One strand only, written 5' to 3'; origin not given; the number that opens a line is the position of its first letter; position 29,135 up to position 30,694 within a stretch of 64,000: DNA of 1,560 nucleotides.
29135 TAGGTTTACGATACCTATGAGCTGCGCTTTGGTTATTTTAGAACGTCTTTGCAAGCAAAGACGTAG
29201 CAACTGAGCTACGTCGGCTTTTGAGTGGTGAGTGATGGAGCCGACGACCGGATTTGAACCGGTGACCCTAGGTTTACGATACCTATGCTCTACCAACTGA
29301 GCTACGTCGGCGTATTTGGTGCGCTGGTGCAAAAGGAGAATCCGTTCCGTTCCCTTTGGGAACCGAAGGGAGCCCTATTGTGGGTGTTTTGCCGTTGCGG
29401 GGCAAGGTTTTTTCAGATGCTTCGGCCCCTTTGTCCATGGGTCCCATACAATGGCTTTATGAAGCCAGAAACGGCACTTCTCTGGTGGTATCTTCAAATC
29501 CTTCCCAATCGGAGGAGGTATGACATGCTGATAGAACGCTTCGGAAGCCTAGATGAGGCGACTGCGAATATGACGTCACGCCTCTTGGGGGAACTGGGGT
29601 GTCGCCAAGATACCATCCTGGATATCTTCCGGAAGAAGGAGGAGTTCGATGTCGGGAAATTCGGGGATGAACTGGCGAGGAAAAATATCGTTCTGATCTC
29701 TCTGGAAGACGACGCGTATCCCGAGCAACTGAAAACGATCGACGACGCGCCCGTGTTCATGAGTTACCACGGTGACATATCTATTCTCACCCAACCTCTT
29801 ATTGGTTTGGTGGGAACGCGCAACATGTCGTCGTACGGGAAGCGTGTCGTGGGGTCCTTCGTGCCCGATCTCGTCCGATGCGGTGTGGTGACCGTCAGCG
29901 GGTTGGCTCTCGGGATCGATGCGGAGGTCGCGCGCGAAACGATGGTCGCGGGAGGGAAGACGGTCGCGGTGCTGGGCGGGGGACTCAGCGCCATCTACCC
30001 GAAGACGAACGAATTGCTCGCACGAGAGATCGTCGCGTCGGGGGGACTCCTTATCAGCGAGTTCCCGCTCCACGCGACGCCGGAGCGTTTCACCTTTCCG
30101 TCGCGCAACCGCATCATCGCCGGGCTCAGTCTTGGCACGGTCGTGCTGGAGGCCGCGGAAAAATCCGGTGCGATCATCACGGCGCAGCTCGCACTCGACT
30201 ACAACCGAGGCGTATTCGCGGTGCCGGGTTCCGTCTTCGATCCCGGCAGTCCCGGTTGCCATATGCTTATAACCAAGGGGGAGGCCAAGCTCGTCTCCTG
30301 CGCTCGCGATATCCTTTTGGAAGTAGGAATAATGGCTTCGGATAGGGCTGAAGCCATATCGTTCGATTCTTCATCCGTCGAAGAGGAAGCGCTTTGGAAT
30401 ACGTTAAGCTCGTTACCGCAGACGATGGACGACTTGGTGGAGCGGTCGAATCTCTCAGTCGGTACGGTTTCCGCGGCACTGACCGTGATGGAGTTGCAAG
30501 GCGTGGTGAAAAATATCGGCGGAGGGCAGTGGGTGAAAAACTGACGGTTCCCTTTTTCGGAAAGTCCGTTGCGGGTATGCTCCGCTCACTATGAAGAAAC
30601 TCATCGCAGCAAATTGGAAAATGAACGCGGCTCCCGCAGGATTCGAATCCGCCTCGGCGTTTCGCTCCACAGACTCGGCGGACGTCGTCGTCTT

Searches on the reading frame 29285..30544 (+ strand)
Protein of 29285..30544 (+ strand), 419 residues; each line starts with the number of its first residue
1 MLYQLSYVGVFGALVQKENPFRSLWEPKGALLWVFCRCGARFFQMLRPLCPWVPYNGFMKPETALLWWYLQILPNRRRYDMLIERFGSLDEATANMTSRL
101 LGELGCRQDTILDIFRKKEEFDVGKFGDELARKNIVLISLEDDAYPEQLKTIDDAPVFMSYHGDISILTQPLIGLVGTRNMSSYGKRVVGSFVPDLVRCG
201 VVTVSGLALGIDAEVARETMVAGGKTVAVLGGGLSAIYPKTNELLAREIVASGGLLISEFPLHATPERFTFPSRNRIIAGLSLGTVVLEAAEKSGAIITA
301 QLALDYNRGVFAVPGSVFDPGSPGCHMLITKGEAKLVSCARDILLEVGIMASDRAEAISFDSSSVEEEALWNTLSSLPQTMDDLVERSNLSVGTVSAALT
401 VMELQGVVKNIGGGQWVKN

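Call 76: search_protein_families(library=pfam, proteins=[window:29285-30544:+], max_evalue=0.0001)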
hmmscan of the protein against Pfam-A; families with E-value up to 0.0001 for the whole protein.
window:29285-30544:+ (419 aa): 2 families
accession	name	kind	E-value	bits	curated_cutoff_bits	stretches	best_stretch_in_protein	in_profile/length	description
PF02481.21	DNA_processg_A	-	4.1e-71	239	29.6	1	131-337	3-210/212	DNA recombination-mediator protein A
PF17782.7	DprA_WH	-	3.8e-11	43.3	22.9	1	363-414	10-61/61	DprA winged helix domain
